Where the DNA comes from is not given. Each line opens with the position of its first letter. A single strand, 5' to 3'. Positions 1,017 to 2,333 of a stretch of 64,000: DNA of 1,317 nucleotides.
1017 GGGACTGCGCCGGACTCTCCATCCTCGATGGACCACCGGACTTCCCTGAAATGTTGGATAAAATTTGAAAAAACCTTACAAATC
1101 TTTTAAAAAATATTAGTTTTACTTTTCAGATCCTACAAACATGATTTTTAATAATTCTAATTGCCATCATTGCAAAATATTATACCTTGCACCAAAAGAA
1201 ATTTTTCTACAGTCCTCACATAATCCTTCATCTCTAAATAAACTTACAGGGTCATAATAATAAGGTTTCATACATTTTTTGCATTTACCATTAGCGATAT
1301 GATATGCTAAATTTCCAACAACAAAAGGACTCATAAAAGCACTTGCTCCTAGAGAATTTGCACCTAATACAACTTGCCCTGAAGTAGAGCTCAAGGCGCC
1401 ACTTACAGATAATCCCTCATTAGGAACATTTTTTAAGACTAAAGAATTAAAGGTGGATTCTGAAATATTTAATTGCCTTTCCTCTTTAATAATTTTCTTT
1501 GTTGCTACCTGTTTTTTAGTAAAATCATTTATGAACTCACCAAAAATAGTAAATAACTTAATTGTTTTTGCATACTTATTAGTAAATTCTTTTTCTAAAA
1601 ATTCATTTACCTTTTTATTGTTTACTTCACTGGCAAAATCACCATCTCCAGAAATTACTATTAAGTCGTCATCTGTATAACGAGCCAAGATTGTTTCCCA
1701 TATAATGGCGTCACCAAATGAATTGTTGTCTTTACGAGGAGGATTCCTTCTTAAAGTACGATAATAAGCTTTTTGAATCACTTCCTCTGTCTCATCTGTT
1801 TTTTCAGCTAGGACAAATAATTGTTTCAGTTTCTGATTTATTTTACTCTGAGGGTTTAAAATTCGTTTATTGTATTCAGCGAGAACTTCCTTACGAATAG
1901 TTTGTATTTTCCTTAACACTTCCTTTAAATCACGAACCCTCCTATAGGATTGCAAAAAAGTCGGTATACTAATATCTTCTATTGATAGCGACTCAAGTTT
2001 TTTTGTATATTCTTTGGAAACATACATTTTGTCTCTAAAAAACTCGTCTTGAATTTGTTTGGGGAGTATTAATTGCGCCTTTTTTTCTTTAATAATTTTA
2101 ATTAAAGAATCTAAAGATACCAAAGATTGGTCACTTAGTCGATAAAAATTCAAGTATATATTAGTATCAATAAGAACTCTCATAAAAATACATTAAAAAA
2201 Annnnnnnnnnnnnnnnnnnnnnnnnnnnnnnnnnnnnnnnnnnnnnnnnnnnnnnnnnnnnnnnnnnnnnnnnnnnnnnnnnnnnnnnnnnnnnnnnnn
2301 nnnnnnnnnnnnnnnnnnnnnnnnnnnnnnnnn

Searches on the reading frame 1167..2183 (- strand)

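Call 9: search_protein_families(library=pfam, proteins=[window:1167-2183:-], max_evalue=0.01)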
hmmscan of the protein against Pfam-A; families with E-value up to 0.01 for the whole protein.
window:1167-2183:- (338 aa): 2 families
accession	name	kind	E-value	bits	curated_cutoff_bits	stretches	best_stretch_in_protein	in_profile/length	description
PF16289.11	PIN_12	-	1.5e-16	61.7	32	1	3-183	1-172/172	PIN domain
PF18476.7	PIN_8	-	1.2e-10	42.1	26.1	1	3-180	2-207/227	PIN like domain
